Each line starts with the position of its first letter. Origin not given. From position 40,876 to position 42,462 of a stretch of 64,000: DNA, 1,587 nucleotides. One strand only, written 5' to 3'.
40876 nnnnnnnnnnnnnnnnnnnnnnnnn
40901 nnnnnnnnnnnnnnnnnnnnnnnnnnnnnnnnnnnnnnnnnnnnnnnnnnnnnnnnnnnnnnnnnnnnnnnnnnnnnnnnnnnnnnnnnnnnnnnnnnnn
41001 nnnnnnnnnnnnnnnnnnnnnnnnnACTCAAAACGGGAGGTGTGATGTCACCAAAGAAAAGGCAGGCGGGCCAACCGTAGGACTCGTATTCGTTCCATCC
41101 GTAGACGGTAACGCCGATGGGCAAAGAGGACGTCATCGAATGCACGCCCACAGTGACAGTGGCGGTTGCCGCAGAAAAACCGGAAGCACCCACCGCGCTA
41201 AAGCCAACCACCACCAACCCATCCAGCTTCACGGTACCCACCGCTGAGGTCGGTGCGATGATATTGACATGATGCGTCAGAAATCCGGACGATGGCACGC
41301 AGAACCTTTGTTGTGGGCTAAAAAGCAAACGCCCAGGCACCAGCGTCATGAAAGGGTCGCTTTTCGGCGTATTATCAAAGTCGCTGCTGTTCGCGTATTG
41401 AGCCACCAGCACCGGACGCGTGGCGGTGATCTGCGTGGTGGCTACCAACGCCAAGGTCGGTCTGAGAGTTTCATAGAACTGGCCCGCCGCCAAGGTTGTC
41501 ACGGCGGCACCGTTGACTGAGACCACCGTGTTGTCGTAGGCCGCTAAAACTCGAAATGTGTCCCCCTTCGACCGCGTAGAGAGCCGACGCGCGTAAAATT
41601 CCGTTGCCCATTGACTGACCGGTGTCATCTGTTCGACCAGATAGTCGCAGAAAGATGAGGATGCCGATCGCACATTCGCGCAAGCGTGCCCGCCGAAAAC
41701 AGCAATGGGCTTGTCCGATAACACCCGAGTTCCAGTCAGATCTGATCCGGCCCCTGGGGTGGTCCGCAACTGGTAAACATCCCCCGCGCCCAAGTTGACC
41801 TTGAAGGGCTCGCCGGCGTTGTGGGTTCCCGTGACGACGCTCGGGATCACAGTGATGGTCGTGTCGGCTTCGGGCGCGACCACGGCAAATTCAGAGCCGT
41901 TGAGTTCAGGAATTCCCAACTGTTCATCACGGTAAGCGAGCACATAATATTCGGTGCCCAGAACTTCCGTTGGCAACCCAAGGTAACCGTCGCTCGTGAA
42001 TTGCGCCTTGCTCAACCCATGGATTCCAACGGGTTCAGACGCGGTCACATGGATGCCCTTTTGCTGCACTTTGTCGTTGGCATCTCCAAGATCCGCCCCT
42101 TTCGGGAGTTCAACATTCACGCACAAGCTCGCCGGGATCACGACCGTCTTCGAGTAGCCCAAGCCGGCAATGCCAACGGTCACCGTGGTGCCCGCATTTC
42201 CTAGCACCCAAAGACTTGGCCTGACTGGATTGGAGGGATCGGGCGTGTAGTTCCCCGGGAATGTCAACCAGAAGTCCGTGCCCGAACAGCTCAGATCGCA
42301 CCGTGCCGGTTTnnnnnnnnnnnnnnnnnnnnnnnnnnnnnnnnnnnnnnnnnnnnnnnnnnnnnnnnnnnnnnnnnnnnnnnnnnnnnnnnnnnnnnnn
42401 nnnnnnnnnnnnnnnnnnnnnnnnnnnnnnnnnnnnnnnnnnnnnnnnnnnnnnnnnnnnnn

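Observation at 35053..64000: Minus-strand operon of four very large surface proteins, with a translationally coupled GEVED / IgGFc-binding-like / HYR paralog pair and no secretion machinery in sight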

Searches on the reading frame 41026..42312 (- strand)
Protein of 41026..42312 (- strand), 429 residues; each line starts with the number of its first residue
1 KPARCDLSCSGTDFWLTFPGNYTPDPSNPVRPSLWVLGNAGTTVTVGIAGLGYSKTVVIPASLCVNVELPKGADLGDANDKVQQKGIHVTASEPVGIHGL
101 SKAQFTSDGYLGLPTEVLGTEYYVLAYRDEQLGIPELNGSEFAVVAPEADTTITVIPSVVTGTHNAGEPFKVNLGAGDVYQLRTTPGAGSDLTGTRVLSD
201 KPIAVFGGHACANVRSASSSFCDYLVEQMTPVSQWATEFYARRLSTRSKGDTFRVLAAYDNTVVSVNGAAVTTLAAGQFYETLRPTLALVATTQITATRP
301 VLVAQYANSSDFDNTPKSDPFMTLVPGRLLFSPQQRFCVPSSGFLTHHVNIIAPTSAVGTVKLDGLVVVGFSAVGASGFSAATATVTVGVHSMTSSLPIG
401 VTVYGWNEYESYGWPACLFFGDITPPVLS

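Call 72: predict_structure(alignment_id=A3)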
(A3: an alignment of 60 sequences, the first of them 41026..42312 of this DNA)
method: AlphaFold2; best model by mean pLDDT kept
length: 429 residues; sequences in the alignment: 60
mean_pLDDT: 94.2   pTM: 0.94
mean pLDDT of the five models: 94.2, 94.1, 93.5, 91.5, 91.5
residues with pLDDT >= 90: 354; 70-90: 67; 50-70: 6; < 50: 2
segments of 3 or more residues with pLDDT < 50: none
pLDDT, mean of each block of 10 residues (from residue 1): 74 98 88 98 99 98 98 95 98 98 93 98 96 82 98 98 96 98 84 98 98 85 93 98 90 97 97 98 80 96 96 86 97 97 95 98 98 96 98 98 95 97 82
secondary structure, 60 per line:
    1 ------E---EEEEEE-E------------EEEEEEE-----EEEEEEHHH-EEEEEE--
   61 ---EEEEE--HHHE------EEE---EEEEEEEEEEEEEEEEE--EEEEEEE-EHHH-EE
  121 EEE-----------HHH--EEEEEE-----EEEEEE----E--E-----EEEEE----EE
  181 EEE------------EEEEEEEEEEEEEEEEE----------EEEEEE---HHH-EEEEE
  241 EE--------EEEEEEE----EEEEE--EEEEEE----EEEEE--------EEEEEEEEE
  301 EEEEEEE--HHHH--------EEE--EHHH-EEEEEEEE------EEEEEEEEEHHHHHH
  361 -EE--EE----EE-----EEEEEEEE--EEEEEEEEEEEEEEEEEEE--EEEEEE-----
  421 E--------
elements in order: E11-16 E31-37 E43-48 E53-58 E64-68 E81-83 E87-103 E106-112 E119-123 E140-145 E151-156 E170-174 E179-183 E196-212 E223-228 E236-242 E251-257 E262-266 E269-274 E279-283 E292-307 H310-313 E322-324 E332-339 E346-354 H355-360 E379-386 E389-407 E410-415

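Call 74: fold_search(model_id=the predicted structure, library=pdb)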
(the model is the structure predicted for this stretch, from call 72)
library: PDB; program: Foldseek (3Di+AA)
matches with E <= 10: 1209; with E <= 0.001: 17
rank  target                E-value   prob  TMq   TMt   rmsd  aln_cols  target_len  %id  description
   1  4p99_A                1.1e-05  0.60  0.13  0.14  46.2       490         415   12  Ca2+-stabilized adhesin helps an Antarctic bacterium reach out and bind ice (released 2014-06-18)
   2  3w5m                  3.8e-05  0.30  0.13  0.06  28.7       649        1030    9  Crystal Structure of Streptomyces avermitilis alpha-L-rhamnosidase (released 2013-03-20)
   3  2a74_D                4.3e-05  0.20  0.10  0.08  21.1       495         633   10  Human Complement Component C3c (released 2005-09-27)
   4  3nms_A                4.6e-05  0.28  0.12  0.09  20.9       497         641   10  Staphylococcal Complement Inhibitor (SCIN) in complex with Human Complement C3c (released 2010-08-04)
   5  3l3o_A                8.5e-05  0.30  0.13  0.10  20.8       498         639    9  Staphylococcal Complement Inhibitor (SCIN) in complex with Human Complement Component C3c (released 2010-08-04)
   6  2wii_A                1.1e-04  0.25  0.12  0.09  21.4       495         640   10  Complement C3b in complex with factor H domains 1-4 (released 2009-06-09)
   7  5dyk                  1.1e-04  0.18  0.10  0.06  27.9       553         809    8  Crystal structure of the cGMP-dependent protein kinase PKG from Plasmodium falciparum - Apo form (released 2015-11-04)
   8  3w5n                  1.1e-04  0.21  0.12  0.06  29.3       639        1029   11  Crystal Structure of Streptomyces avermitilis alpha-L-rhamnosidase complexed with L-rhamnose (released 2013-03-20)
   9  5irb_B                1.6e-04  0.28  0.10  0.13  31.4       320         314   11  Structural insight into host cell surface retention of a 1.5-MDa bacterial ice-binding adhesin (released 2017-07-19)
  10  2qki_A                1.8e-04  0.28  0.14  0.11  21.4       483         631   10  Human C3c in complex with the inhibitor compstatin (released 2007-08-14)
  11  5irb_A                2.0e-04  0.51  0.14  0.17  32.4       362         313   12  Structural insight into host cell surface retention of a 1.5-MDa bacterial ice-binding adhesin (released 2017-07-19)
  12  5dzc                  2.6e-04  0.23  0.11  0.06  23.9       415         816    9  Crystal structure of the cGMP-dependent protein kinase PKG from Plasmodium Vivax - AMPPNP bound (released 2015-10-14)
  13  7voo_A                2.8e-04  0.14  0.11  0.06  24.8       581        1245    9  Induced alpha-2-macroglobulin monomer (released 2022-10-19)
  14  4rz7                  5.2e-04  0.18  0.11  0.07  28.3       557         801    8  Crystal Structure of PVX_084705 with bound PCI32765 (released 2015-01-14)
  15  3cu7_B                6.1e-04  0.10  0.09  0.04  22.3       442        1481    8  Human Complement Component 5 (released 2008-06-10)
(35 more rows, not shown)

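Call 89: search_solved_structures(query=A3, max_evalue=0.1)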
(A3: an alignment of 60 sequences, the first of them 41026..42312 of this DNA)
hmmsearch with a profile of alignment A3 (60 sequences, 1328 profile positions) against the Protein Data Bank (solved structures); distinct sequences matched with E-value up to 0.1: 1.
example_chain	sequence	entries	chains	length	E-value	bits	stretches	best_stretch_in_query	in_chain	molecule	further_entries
4m03_A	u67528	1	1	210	0.0038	17.7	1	1155-1268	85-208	Serine-rich adhesin for platelets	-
